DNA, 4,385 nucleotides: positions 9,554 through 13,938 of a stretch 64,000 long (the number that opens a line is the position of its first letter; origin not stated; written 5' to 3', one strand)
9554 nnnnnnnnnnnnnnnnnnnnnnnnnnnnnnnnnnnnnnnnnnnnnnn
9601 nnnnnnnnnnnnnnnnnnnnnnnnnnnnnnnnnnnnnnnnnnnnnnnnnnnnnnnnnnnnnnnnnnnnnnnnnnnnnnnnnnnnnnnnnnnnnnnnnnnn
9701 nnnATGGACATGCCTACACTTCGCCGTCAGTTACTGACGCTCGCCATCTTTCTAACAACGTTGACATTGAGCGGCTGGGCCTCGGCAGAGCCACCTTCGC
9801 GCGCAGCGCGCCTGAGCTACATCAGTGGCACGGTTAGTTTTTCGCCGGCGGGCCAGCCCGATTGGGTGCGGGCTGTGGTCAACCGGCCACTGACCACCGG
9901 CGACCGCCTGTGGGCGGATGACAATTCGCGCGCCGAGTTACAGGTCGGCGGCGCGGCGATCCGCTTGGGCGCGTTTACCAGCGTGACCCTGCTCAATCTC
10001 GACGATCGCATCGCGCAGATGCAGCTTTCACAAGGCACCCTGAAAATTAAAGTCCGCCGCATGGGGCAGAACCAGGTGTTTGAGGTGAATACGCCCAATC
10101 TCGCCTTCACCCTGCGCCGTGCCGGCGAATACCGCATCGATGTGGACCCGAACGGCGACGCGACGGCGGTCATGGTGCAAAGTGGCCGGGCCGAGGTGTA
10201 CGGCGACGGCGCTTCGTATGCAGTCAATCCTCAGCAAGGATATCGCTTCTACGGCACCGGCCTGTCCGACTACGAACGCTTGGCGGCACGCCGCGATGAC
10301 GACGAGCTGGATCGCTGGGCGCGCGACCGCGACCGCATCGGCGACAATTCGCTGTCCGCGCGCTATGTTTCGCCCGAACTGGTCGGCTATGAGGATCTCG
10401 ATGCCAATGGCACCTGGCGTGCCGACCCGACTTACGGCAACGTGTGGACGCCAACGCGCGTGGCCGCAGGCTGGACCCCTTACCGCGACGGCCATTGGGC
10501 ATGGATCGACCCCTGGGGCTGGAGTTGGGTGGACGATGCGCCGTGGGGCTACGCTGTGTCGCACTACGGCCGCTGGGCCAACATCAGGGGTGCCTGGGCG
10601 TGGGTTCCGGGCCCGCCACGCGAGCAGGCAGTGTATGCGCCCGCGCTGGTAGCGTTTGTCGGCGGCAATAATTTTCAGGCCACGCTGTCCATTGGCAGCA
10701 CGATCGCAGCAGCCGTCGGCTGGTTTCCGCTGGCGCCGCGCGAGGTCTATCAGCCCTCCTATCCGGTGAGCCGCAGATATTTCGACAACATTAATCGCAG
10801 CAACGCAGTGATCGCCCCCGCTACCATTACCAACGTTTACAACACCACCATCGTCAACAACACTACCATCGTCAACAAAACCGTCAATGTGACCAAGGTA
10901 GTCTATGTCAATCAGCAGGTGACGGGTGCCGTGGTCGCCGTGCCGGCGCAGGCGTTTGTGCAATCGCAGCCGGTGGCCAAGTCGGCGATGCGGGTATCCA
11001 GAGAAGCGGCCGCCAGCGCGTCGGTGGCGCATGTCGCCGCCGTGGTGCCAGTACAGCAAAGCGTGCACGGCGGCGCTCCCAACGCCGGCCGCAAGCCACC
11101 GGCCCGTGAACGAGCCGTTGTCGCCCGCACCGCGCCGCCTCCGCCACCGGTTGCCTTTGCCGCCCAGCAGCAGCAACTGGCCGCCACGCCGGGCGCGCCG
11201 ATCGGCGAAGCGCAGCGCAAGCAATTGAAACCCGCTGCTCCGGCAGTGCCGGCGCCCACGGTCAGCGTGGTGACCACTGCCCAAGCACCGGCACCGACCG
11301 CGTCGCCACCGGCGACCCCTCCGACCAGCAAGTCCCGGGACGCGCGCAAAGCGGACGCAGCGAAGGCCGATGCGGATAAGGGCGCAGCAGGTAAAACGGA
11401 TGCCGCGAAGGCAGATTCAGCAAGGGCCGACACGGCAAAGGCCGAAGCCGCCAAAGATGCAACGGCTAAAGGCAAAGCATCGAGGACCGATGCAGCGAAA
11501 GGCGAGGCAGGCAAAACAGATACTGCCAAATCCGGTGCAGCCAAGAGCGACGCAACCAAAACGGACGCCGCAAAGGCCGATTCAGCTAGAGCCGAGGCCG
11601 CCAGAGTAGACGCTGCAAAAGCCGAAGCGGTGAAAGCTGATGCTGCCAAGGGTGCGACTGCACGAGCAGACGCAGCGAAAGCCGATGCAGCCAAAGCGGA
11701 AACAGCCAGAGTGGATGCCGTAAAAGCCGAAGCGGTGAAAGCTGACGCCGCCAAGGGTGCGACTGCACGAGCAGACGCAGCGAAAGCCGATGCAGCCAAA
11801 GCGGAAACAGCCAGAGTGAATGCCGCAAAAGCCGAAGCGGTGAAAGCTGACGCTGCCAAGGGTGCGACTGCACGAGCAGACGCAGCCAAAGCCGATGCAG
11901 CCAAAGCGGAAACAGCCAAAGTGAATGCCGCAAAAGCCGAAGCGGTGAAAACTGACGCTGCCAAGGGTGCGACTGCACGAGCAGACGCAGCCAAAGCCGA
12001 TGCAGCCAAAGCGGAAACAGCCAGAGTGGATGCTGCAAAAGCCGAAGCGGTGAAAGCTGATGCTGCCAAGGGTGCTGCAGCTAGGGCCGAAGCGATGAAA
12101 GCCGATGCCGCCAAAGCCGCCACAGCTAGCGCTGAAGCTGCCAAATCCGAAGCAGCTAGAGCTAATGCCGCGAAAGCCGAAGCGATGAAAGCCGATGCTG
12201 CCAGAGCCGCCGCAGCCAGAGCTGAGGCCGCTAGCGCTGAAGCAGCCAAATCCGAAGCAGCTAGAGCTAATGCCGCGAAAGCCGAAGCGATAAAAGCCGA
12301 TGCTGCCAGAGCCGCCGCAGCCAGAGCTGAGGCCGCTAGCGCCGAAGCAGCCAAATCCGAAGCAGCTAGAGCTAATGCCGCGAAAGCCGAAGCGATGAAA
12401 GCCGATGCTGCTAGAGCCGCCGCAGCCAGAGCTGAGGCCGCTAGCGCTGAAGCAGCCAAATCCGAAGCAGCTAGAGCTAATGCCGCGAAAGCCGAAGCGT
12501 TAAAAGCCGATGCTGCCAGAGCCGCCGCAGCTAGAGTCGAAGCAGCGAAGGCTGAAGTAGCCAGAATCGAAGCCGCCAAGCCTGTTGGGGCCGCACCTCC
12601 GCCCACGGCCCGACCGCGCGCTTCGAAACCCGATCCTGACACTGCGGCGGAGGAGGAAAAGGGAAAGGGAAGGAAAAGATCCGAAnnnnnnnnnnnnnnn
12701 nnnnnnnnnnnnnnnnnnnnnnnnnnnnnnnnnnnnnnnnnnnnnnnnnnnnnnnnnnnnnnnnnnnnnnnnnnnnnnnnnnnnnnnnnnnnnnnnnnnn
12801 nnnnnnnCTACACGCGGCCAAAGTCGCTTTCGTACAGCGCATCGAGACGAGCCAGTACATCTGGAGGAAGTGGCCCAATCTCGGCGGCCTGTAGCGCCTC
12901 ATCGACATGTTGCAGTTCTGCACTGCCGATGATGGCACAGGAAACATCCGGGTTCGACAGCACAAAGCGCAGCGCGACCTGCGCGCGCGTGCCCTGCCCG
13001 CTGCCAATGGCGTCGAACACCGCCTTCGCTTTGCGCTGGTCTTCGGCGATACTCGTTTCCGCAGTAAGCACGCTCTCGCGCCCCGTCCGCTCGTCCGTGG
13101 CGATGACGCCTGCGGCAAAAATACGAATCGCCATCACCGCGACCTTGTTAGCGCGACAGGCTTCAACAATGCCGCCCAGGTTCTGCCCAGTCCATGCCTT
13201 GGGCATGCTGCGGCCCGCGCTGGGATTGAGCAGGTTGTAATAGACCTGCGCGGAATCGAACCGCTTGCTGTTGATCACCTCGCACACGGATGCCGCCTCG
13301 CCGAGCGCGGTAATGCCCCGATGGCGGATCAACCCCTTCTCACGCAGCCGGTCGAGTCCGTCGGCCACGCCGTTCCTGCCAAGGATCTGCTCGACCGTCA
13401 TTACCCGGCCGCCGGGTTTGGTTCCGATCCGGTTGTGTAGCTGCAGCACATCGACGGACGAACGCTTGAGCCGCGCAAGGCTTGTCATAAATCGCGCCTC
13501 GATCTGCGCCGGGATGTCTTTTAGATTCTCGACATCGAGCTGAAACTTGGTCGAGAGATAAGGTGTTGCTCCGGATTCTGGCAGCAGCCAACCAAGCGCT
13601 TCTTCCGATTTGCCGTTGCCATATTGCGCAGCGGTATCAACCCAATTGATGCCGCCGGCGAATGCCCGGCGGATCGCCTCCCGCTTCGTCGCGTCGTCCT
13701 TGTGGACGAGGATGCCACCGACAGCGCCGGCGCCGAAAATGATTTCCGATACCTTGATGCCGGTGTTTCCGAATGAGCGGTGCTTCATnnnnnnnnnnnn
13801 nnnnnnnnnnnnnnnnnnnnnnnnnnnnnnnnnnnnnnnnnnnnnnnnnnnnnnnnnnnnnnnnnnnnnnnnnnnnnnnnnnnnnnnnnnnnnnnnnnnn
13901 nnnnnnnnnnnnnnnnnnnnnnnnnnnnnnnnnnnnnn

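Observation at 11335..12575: Near-identical in-frame 105-bp tandem repeats (about 9 units, two subfamilies) inside a secreted protein gene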

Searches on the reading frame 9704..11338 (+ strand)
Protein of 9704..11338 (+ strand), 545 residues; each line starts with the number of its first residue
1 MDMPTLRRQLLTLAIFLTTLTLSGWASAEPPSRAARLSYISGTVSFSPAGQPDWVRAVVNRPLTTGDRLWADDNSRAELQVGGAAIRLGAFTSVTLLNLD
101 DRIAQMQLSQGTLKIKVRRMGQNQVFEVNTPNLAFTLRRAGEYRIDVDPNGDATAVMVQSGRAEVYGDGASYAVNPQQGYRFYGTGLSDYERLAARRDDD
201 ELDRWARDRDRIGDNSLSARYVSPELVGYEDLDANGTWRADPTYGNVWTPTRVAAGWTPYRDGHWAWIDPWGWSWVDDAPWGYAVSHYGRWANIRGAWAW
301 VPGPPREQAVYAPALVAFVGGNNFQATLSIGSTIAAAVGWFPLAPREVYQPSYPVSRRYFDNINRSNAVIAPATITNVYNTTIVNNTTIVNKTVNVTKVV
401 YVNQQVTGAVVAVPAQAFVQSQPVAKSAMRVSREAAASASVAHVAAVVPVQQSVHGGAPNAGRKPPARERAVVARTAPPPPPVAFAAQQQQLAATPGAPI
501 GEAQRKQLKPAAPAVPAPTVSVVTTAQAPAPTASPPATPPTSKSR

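Call 21: find_related_loci(query=window:9704-11338:+, collection=genome_contigs, flank=6000)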
Query window:9704-11338:+ (545 aa) in genome_contigs; peptide patterns used: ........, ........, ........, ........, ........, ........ (x = any residue, [..] = any of these).
425 stretches matched a pattern; 253 encode a relative of the query (tblastn E <= 1e-3); the best 80 are kept; 80 distinct loci.
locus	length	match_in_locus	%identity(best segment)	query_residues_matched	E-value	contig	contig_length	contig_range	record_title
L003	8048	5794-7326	79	1-523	0e+0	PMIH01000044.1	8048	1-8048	MAG: Rhodocyclaceae bacterium isolate fen_999 73.20120600_E3D.60_contig_44317, whole genome shotgun sequence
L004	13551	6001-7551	79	1-523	0e+0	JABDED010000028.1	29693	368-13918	MAG: Betaproteobacteria bacterium isolate BWMinHeated_Nextera8_MAG2 3300020912.a:Ga0207076_1051, whole genome shotgun se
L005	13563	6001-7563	81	3-523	0e+0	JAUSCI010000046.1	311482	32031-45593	MAG: Sulfuritalea sp. isolate E14_concoct.bin.1 E14_k141_1497565, whole genome shotgun sequence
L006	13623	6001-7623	75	1-544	0e+0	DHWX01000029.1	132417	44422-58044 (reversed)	MAG TPA_asm: Polaromonas sp. UBA5171 UBA5171_contig_844, whole genome shotgun sequence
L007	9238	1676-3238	73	1-523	0e+0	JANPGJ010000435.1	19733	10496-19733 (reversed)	MAG: Burkholderiales bacterium isolate VAR_69_metabat_376 VAR_69_k141_3754846, whole genome shotgun sequence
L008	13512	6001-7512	72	1-527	0e+0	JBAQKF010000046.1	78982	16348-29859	MAG: Usitatibacter sp. isolate MFD06153_ilm_asm_bin19 k127_79826, whole genome shotgun sequence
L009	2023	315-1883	74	1-523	0e+0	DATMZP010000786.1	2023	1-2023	MAG TPA_asm: Hyphomicrobiaceae bacterium isolate SMAG_U11138 k141_1683724, whole genome shotgun sequence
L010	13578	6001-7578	62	1-543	0e+0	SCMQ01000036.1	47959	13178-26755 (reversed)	Comamonadaceae bacterium 2FH NODE_36_length_47959_cov_42.112695, whole genome shotgun sequence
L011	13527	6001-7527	65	13-527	0e+0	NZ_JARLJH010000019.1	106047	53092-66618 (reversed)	MAG: Rhodoferax sp. isolate MAG_BA11 MetaBAT2_Bin_11_Anoxic_k141_525639, whole genome shotgun sequence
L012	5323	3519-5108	60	1-545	0e+0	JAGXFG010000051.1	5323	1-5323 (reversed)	MAG: Burkholderiaceae bacterium isolate LH_M1 k141_700641, whole genome shotgun sequence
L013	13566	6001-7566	69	1-524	0e+0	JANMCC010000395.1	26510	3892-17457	MAG: Burkholderiales bacterium isolate OTE_1_metabat_218 OTE_1_k141_739296, whole genome shotgun sequence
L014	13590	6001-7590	63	1-540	0e+0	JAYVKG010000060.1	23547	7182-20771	MAG: Betaproteobacteria bacterium isolate GL53_Up_concoct_196 GL53_Up_concoct_196_59, whole genome shotgun sequence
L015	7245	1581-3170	60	3-542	0e+0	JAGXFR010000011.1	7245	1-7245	MAG: Burkholderiaceae bacterium isolate LH_M2 k141_261198, whole genome shotgun sequence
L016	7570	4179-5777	62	1-542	0e+0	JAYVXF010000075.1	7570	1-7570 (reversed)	MAG: Betaproteobacteria bacterium isolate GL85_DN_concoct_176_sub GL85_DN_concoct_176_sub_74, whole genome shotgun seque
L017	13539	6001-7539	61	1-528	0e+0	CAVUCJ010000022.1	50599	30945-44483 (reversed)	MAG: uncultured beta proteobacterium isolate MFD05442.bin.1.385 genome assembly, contig: contig_81822, whole genome shot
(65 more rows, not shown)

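Call 22: find_related_loci(query=window:9704-11338:+, collection=metagenome_contigs, flank=6000)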
Query window:9704-11338:+ (545 aa) in metagenome_contigs; peptide patterns used: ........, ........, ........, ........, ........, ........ (x = any residue, [..] = any of these).
599 stretches matched a pattern (row limit reached: there are more); 334 encode a relative of the query (tblastn E <= 1e-3); the best 80 are kept; 80 distinct loci.
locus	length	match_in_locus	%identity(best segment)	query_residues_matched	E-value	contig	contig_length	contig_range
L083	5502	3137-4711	90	1-525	0e+0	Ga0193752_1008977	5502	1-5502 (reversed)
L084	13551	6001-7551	79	1-523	0e+0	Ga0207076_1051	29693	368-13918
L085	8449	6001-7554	79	1-524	0e+0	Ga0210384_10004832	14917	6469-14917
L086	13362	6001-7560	82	1-527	0e+0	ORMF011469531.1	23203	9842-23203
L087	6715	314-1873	81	1-527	0e+0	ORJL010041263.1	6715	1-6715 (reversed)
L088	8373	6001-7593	74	1-527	0e+0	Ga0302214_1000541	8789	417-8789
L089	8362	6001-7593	74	1-527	0e+0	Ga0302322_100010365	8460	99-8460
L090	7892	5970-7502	79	1-523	0e+0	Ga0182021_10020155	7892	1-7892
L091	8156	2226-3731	73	3-508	0e+0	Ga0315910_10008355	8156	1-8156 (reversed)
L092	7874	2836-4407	61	1-538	0e+0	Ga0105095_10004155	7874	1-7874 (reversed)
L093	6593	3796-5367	61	1-538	0e+0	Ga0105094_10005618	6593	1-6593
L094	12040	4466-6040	62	1-539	0e+0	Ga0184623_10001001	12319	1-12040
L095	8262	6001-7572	61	1-538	0e+0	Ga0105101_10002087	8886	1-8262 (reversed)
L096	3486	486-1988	67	1-509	0e+0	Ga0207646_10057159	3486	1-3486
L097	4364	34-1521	67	1-509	0e+0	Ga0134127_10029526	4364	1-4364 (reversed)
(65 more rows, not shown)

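Call 32: predict_structure(alignment_id=A1)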
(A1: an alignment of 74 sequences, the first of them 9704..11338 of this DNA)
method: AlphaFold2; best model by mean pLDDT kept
length: 545 residues; sequences in the alignment: 74
mean_pLDDT: 49.8   pTM: 0.46
mean pLDDT of the five models: 49.8, 41.8, 41.4, 38.6, 38.3
residues with pLDDT >= 90: 34; 70-90: 107; 50-70: 102; < 50: 302
segments of 3 or more residues with pLDDT < 50: 1-4, 22-40, 58-60, 222-228, 252-289, 305-531, 542-545
pLDDT, mean of each block of 10 residues (from residue 1): 52 64 33 42 62 54 66 77 78 81 82 85 83 88 88 86 85 86 87 74 83 61 47 63 67 33 26 30 39 58 47 30 26 28 30 30 25 24 27 26 23 22 22 30 23 23 24 25 39 39 41 29 28 64 44
secondary structure, 60 per line:
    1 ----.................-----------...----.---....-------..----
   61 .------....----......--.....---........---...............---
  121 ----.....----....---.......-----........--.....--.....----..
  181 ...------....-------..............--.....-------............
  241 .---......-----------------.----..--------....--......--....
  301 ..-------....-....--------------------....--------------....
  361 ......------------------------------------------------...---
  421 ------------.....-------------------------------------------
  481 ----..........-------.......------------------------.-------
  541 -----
elements in order: H5-21 E33-35 E44-47 E68-71 E76-81 E84-88 E92-99 E103-117 E125-129 E134-137 E141-147 E153-160 E163-167 E170-174 E179-183 E190-193 H201-214 H217-221 H229-235 E236-241 E245-250 E283-286 E289-294 E297-302 E310-313 E315-318 E339-342 H357-366 H433-437 H485-494 H502-508

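Call 36: search_solved_structures(query=window:9704-11338:+, max_evalue=1)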
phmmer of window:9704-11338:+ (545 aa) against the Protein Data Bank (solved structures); distinct sequences matched with E-value up to 1: 0.

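Call 39: fold_search(model_id=the predicted structure, library=pdb)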
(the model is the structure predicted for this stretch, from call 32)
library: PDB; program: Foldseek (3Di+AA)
matches with E <= 10: 539; with E <= 0.001: 4
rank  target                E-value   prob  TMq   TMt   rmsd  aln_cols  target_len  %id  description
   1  4m0h_A                1.5e-07  1.00  0.23  0.54  14.0       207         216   12  Crystal structure of a putative anti-sigma factor (BDI_1681) from Parabacteroides distasonis ATCC 8503 at 2.50 A resol (released 2013-10-16)
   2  4m0h_B                1.3e-06  1.00  0.23  0.55  13.9       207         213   12  Crystal structure of a putative anti-sigma factor (BDI_1681) from Parabacteroides distasonis ATCC 8503 at 2.50 A resol (released 2013-10-16)
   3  4m0n                  3.1e-06  1.00  0.21  0.52   2.8       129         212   12  Crystal structure of a putative anti-sigma factor (BDI_1681) from Parabacteroides distasonis ATCC 8503 at 1.65 A resolut (released 2013-10-16)
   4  6ovk_R                1.0e-04  1.00  0.21  0.51   2.2       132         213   14  Crystal Structure of the Pseudomonas capeferrum Anti-sigma Regulator PupR C-terminal Cell-surface Signaling Domain in  (released 2020-03-04)
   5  4lzf_A                2.9e-02  0.10  0.07  0.15  17.9       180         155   12  A novel domain in the microcephaly protein CPAP suggests a role in centriole architecture (released 2013-09-11)
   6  4bxr_A                3.4e-02  0.10  0.07  0.14  18.9       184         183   10  Structure of the wild-type TCP10 domain of Danio rerio CPAP in complex with a peptide of Danio rerio STIL (released 2013-09-25)
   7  8gg8_B                4.7e-02  0.13  0.09  0.12  17.2       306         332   10  CryoEM structure of beta-2-adrenergic receptor in complex with GTP-bound Gs heterotrimer (transition intermediate #14  (released 2024-03-06)
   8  4bxr_B                5.0e-02  0.10  0.07  0.15  17.2       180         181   10  Structure of the wild-type TCP10 domain of Danio rerio CPAP in complex with a peptide of Danio rerio STIL (released 2013-09-25)
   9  8bbf_A                5.9e-02  0.11  0.09  0.07  13.4       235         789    8  Structure of the IFT-A complex; IFT-A1 module (released 2022-12-07)
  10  4x33_B                6.6e-02  0.11  0.08  0.12  16.2       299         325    6  Structure of the Elongator cofactor complex Kti11/Kti13 at 1.45A (released 2015-01-21)
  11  9cuy_Y                7.8e-02  0.08  0.07  0.12  19.5       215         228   11  Bacteriophage PhiTE extended baseplate (released 2025-04-16)
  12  4bxp                  8.7e-02  0.11  0.08  0.18  15.9       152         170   12  Structure of the wild-type TCP10 domain of Danio rerio CPAP (released 2013-09-25)
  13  7w1y_7                8.7e-02  0.02  0.06  0.05  22.0       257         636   11  Human MCM double hexamer bound to natural DNA duplex (polyAT/polyTA) (released 2023-02-08)
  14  8hti_B                9.7e-02  0.08  0.09  0.13  19.1       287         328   10  Human Consensus Olfactory Receptor OR52c in Complex with Octanoic Acid (OCA) and G Protein (released 2023-12-20)
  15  8jxh_B                1.0e-01  0.10  0.10  0.06  14.2       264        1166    8  rat megalin RAP complex wingA (released 2024-06-19)
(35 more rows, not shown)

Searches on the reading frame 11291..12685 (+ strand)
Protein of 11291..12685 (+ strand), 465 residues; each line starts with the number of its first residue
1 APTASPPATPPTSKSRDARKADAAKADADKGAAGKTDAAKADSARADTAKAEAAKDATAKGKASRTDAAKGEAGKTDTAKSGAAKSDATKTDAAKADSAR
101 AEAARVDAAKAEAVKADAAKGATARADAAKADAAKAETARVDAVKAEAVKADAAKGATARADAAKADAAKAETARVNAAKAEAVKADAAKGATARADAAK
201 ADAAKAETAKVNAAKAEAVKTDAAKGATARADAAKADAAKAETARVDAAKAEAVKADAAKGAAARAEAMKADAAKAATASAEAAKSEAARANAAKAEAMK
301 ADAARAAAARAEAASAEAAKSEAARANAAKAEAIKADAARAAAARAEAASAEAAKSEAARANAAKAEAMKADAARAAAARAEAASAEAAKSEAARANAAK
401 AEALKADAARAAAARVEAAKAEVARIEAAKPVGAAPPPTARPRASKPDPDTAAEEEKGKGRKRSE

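Call 35: search_solved_structures(query=window:11333-12580:+, max_evalue=1)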
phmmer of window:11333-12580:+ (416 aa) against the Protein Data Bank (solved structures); distinct sequences matched with E-value up to 1: 4.
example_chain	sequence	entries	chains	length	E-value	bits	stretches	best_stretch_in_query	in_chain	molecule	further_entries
9han_C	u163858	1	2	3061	1.1e-08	38.4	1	11-152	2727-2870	Collagen type VI alpha 3 chain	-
7uvk_A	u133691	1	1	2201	0.0095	18.9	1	125-396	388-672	IgA1 Protease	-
8wql_EF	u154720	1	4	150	0.0096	18.9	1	260-342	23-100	LPP2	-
6een_A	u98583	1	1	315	0.034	17.1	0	92-243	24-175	Designer Pentatricopeptide Protein dPPR10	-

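Call 51: predict_structure(protein=window:11291-12685:+)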
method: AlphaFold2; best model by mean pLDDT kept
length: 465 residues; sequences in the alignment: 1
mean_pLDDT: 70.0   pTM: 0.26
mean pLDDT of the five models: 70.0, 67.0, 65.2, 63.5, 61.9
residues with pLDDT >= 90: 0; 70-90: 318; 50-70: 78; < 50: 69
segments of 3 or more residues with pLDDT < 50: 70-85, 237-239, 241-243, 430-460, 462-465
pLDDT, mean of each block of 10 residues (from residue 1): 55 80 78 74 81 75 55 42 48 73 80 80 79 80 79 76 73 75 73 73 75 72 58 49 49 57 66 73 75 77 77 75 78 81 78 82 84 81 81 83 82 80 70 41 41 41 46
secondary structure, 60 per line:
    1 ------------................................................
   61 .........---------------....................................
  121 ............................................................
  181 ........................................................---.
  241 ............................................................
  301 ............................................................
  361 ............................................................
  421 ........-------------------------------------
elements in order: H13-69 H85-236 H240-428

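Call 56: fold_search(model_id=the predicted structure, library=pdb)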
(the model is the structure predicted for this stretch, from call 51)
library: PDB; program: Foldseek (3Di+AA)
matches with E <= 10: 0; with E <= 0.001: 0
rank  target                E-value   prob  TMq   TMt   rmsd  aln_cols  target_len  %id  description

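Call 63: search_protein_representatives(protein=window:11333-12580:+)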
Query: 416 residues. Proteins with E-value up to 0.001 (for the whole library): 914; up to 1e-10: 109; up to 1e-30: 9. The best 150 are listed.
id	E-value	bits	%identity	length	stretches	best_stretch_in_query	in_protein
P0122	2.8e-67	243.9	33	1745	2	73-415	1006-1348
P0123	1.6e-47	179.0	38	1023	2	41-244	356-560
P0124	1.8e-46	175.6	32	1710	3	57-411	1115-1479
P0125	1.9e-42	162.4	48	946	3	110-398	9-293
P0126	1.3e-40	156.3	62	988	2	97-389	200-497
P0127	2.5e-35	139.1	27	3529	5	85-413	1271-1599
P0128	2.4e-34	135.8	25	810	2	3-244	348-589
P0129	2.4e-33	132.5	35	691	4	214-414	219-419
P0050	1.3e-32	130.1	53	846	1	80-393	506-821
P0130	9.7e-30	120.7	56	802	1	47-321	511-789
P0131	3.4e-29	118.9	38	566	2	74-226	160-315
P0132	3.8e-29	118.8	43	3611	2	101-319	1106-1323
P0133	6.6e-28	114.7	50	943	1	50-394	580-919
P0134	1.4e-26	110.3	53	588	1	136-399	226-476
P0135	3.2e-26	109.2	51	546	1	10-207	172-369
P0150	3.5e-19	86.0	45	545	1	143-406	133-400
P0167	3.3e-16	76.3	59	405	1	258-414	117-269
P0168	3.5e-16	76.2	45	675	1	84-366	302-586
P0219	3.1e-11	60.0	53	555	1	49-223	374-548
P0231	1.1e-10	58.1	42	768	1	191-392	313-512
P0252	3.8e-10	56.4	62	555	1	237-378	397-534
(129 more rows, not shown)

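Call 65: search_protein_families(library=pfam, proteins=[P0134, P0219, P0133, P0125, P0231, P0168, P0150, P0126, P0167, P0252], max_evalue=0.0001)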
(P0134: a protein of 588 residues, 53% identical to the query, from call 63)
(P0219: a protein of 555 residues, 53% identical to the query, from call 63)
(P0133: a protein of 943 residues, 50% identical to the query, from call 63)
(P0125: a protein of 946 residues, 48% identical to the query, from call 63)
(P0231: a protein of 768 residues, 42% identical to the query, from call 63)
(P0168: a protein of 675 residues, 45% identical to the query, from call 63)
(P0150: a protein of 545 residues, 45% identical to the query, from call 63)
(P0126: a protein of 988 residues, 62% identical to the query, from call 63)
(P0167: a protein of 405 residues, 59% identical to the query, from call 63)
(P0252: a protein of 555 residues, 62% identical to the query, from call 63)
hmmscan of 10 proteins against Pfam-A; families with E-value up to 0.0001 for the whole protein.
P0134 (588 aa): 1 family
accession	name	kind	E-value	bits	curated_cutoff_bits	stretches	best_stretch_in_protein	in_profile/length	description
PF00226.36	DnaJ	-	1.4e-10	41.5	27.8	1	83-144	1-63/63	DnaJ domain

P0219 (555 aa): 0 families

P0133 (943 aa): 0 families

P0125 (946 aa): 1 family
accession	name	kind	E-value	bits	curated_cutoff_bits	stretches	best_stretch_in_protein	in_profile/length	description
PF24125.1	Cds6_C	-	7.5e-48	161.9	27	3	611-715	2-110/111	Cds6 C-terminal NTF2-like domain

P0231 (768 aa): 2 families
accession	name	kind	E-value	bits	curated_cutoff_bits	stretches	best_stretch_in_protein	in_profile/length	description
PF00085.26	Thioredoxin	-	7.3e-09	36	23.5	1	196-289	8-92/103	Thioredoxin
PF25296.1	Decapeptide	-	1.3e-05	25.4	45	0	345-414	3-72/74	Decapeptide repeat region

P0168 (675 aa): 3 families
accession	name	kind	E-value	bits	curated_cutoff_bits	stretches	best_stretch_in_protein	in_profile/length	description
PF08238.18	Sel1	-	1.2e-27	95.8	30.7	2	144-178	1-35/36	Sel1 repeat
PF01471.23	PG_binding_1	-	5.6e-26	90.9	23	2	336-390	2-56/57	Putative peptidoglycan binding domain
PF09374.15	PG_binding_3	-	3.4e-06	27.6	24.6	0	340-390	4-55/76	Predicted Peptidoglycan domain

P0150 (545 aa): 1 family
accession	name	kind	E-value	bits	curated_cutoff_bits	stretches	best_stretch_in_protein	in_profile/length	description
PF11741.13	AMIN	-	1.4e-07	32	20.5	0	448-532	4-92/101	AMIN domain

P0126 (988 aa): 0 families

P0167 (405 aa): 0 families

P0252 (555 aa): 1 family
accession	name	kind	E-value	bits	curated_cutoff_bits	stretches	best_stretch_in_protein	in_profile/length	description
PF05834.18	Lycopene_cycl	-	1.2e-59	202.8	23.4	1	7-330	75-357/380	Lycopene cyclase protein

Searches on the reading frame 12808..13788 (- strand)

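Call 13: search_protein_families(library=pfam, proteins=[window:12808-13788:-], max_evalue=0.001)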
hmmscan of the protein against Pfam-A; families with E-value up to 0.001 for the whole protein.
window:12808-13788:- (326 aa): 1 family
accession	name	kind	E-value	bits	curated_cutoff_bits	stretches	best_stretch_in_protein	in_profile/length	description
PF00248.27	Aldo_ket_red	-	1.4e-38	133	24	1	15-320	1-291/291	Aldo/keto reductase family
